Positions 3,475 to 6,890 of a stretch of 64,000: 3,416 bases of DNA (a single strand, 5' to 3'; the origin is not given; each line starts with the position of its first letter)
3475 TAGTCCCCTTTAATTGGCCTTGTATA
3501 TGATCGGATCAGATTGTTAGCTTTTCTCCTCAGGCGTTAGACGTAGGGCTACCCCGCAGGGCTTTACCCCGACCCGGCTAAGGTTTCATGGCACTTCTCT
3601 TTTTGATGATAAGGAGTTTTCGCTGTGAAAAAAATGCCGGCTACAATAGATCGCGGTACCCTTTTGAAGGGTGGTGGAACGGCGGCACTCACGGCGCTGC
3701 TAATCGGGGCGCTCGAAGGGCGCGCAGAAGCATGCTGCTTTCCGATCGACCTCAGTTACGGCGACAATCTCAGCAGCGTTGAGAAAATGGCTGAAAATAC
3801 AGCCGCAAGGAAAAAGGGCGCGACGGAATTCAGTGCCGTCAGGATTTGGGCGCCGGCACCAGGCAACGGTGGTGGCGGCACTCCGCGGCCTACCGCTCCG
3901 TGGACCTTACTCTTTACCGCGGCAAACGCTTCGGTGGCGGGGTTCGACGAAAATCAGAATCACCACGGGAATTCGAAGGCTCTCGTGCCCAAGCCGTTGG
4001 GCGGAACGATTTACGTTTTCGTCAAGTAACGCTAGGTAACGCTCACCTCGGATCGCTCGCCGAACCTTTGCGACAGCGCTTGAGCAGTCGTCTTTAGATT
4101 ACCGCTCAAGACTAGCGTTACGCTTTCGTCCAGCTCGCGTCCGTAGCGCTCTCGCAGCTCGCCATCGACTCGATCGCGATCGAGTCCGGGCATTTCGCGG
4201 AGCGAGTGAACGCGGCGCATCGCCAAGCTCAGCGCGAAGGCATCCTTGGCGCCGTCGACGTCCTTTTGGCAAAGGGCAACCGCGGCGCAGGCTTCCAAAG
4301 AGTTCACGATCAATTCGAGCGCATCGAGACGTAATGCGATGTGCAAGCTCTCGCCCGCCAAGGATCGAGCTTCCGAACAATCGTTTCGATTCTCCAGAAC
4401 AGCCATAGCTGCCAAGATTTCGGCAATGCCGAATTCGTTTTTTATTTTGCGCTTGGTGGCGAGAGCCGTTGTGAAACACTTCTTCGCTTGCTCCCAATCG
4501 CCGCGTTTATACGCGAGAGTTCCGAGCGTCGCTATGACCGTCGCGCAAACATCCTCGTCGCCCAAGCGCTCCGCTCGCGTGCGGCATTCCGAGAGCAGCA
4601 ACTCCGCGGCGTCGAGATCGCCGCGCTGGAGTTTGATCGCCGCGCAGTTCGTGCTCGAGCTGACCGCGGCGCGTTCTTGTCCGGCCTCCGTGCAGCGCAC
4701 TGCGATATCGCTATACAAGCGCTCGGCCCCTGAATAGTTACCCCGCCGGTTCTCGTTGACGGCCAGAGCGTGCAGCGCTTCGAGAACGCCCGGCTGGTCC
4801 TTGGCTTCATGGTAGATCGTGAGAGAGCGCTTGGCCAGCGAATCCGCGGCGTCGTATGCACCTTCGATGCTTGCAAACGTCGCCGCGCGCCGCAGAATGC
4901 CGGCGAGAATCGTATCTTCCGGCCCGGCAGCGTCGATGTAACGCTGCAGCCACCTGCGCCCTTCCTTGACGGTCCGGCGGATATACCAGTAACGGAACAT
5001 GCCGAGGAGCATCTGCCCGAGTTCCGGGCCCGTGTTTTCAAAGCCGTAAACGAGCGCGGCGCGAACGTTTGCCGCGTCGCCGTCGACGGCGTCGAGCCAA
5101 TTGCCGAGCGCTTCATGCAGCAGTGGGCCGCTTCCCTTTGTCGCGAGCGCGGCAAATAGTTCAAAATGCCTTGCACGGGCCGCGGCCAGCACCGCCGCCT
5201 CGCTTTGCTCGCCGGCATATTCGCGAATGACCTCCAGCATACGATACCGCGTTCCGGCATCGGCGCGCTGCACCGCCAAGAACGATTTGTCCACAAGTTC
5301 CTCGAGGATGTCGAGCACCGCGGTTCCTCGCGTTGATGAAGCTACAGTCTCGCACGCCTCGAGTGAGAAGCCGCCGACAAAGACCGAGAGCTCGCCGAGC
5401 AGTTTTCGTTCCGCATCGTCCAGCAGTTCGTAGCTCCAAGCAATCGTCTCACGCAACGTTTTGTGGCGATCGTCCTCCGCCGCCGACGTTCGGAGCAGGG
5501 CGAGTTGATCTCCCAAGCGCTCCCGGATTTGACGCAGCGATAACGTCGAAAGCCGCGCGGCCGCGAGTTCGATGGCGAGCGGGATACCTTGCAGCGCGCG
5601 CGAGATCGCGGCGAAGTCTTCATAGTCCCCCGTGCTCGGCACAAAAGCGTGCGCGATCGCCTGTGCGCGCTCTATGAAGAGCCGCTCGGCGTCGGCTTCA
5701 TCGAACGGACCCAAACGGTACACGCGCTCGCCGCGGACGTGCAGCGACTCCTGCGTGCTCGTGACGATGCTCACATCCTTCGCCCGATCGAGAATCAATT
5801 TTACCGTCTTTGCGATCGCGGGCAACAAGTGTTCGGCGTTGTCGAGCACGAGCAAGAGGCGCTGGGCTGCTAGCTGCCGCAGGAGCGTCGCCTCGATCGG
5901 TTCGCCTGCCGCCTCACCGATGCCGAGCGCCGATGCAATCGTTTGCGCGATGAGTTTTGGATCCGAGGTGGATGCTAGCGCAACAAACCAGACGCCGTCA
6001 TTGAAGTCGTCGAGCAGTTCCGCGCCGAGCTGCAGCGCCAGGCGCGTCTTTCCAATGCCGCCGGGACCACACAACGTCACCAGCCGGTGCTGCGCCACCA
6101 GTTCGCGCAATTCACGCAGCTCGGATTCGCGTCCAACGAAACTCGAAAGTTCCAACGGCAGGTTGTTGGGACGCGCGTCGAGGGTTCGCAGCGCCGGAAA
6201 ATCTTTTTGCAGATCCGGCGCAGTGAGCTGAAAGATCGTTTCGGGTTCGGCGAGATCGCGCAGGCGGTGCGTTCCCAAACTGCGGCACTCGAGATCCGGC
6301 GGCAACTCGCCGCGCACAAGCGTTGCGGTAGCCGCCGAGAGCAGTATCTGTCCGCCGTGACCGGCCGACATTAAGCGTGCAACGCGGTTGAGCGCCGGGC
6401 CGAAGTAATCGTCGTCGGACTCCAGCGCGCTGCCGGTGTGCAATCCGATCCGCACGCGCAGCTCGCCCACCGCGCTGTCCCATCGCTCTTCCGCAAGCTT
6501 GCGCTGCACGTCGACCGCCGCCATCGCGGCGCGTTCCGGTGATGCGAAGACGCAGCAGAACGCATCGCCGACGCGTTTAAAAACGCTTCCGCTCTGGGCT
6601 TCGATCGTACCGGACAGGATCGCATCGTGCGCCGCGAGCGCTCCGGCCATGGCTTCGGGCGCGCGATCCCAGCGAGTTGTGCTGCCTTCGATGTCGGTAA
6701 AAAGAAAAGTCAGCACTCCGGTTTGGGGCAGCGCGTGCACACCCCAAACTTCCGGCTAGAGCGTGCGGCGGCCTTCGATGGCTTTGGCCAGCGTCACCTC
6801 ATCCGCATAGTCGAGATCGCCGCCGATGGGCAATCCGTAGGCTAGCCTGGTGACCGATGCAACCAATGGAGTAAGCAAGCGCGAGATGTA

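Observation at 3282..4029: Divergent gene pair sharing a hydrophobic helix plus an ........(S/T) motif; the short partner is an unannotated 30-aa peptide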

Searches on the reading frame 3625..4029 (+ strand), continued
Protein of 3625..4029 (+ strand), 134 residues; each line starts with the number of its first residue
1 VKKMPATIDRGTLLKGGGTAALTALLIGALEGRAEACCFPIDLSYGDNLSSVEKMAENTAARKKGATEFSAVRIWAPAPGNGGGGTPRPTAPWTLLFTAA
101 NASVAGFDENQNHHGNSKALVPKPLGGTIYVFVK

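Call 78: fold_search(model_id=the predicted structure, library=pdb)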
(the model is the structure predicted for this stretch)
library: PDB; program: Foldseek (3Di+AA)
matches with E <= 10: 31; with E <= 0.001: 0
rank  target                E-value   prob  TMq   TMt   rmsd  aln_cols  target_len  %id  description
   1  7pkt_r                1.1e+00  0.06  0.19  0.17  16.4       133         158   11  Large subunit of the Chlamydomonas reinhardtii mitoribosome (released 2022-06-15)
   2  4fmf_C                2.3e+00  0.08  0.21  0.11  10.2        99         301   10  Crystal structure of human nectin-1 full ectodomain (D1-D3) (released 2012-08-22)
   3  8rym_D                3.9e+00  0.03  0.18  0.15   7.7        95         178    6  Structure of S2 TCR in complex with HLA-A*03:01 bound to ELFSYLIEK peptide (released 2024-09-04)
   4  8gm8_A                4.2e+00  0.02  0.16  0.10  17.0       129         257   12  Crystal structure of shark nonclassical MHC CLASS I, UFA (released 2024-11-27)
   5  3jcs_T                4.4e+00  0.02  0.11  0.10  10.7        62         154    6  2.8 Angstrom cryo-EM structure of the large ribosomal subunit from the eukaryotic parasite Leishmania (released 2016-07-20)
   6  8fmw_AV               4.7e+00  0.03  0.15  0.19   8.7        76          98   10  The structure of a hibernating ribosome in the Lyme disease pathogen (released 2023-11-08)
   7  3j6b_N                5.3e+00  0.01  0.08  0.09  12.6        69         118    7  Structure of the yeast mitochondrial large ribosomal subunit (released 2014-04-09)
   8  5ivx_E                6.0e+00  0.03  0.22  0.17   6.8        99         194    8  Crystal Structure of B4.2.3 T-Cell Receptor and H2-Dd P18-I10 Complex (released 2017-03-29)
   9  4grm_C                6.3e+00  0.02  0.18  0.15   7.6        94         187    4  The crystal structure of the high affinity TCR A6 (released 2013-07-10)
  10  7t2c_D                6.7e+00  0.02  0.18  0.15   7.5        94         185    5  Crystal structure of the B5 TCR in complex with HLA-DP4-Ply (released 2022-12-28)
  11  5hho_D                6.7e+00  0.02  0.19  0.15   7.5        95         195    5  Crystal Structure of the JM22 TCR in complex with HLA-A*0201 in complex with M1-G4E (released 2016-03-23)
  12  3sda_C                6.7e+00  0.02  0.17  0.14   7.9        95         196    4  Crystal structure of autoreactive-Valpha14-Vbeta6 NKT TCR in complex with CD1d-beta-galactosylceramide (released 2011-10-05)
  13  5wkh_D                7.1e+00  0.02  0.19  0.15   7.4        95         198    4  D30 TCR in complex with HLA-A*11:01-GTS3 (released 2017-09-20)
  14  8gvb_A                7.1e+00  0.02  0.19  0.15   7.1        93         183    5  The complex between public TCR TD08 and HLA-A24 bound to HIV-1 Nef138-8 peptide (released 2022-10-19)
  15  1oxx                  7.1e+00  0.02  0.18  0.08  10.7        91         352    9  Crystal structure of GlcV, the ABC-ATPase of the glucose ABC transporter from Sulfolobus solfataricus (released 2003-09-30)
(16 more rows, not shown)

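Call 88: search_solved_structures(query=A6, max_evalue=1)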
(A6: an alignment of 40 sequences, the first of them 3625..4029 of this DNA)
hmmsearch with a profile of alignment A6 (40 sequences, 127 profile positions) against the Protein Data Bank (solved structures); distinct sequences matched with E-value up to 1: 1.
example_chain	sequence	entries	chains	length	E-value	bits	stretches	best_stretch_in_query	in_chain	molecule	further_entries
4ru3_A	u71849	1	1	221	0.64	14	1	60-115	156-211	puncturing protein gp41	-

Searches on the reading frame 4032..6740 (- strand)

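Call 3: search_protein_families(library=pfam, proteins=[window:4032-6740:-], max_evalue=0.01)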
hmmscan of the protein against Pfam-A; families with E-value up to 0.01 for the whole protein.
window:4032-6740:- (902 aa): 17 families
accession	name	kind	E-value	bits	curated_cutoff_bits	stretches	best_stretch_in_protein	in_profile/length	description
PF00211.25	Guanylate_cyc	-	1.5e-14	54.4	21.9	1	8-157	7-167/183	Adenylate and Guanylate cyclase catalytic domain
PF13424.12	TPR_12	-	8.8e-14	51.9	30.1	2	698-764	8-76/77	Tetratricopeptide repeat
PF13401.12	AAA_22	-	2.1e-12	47.9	27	1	218-333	5-126/130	AAA domain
PF00931.28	NB-ARC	-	8.7e-08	32.2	23.5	1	217-438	17-247/248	NB-ARC domain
PF13191.12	AAA_16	-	2.3e-06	28.7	32.6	1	201-318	2-139/167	AAA ATPase domain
PF01637.24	ATPase_2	-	6.5e-06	26.6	33.2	1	201-316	1-115/225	ATPase domain predominantly from Archaea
PF13374.12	TPR_10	-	1.9e-05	24.9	27.5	0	652-676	1-25/42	Tetratricopeptide repeat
PF25199.1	nSTAND_NTPase5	-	0.00013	22.2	34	1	216-331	39-134/145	Novel STAND NTPase 5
PF24885.1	TPR_NPHP3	-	0.00014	21.7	100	0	637-714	123-204/239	Nephrocystin-3 TPR domain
PF20703.3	nSTAND1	-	0.00017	21.8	27.1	1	200-308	15-130/379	Novel STAND NTPase 1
PF20720.3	nSTAND3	-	0.00022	21.4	27.2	1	207-258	6-54/155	Novel STAND NTPase 3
PF07719.23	TPR_2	-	0.00028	21.2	27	1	737-761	5-29/34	Tetratricopeptide repeat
PF10602.15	RPN7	-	0.00039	20.6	29.6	1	664-782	47-166/174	26S proteasome subunit RPN7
PF13481.12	AAA_25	-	0.00049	20.2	27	1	203-243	14-58/195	AAA domain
PF00515.34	TPR_1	-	0.0035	17.6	27.8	0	739-761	7-29/34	Tetratricopeptide repeat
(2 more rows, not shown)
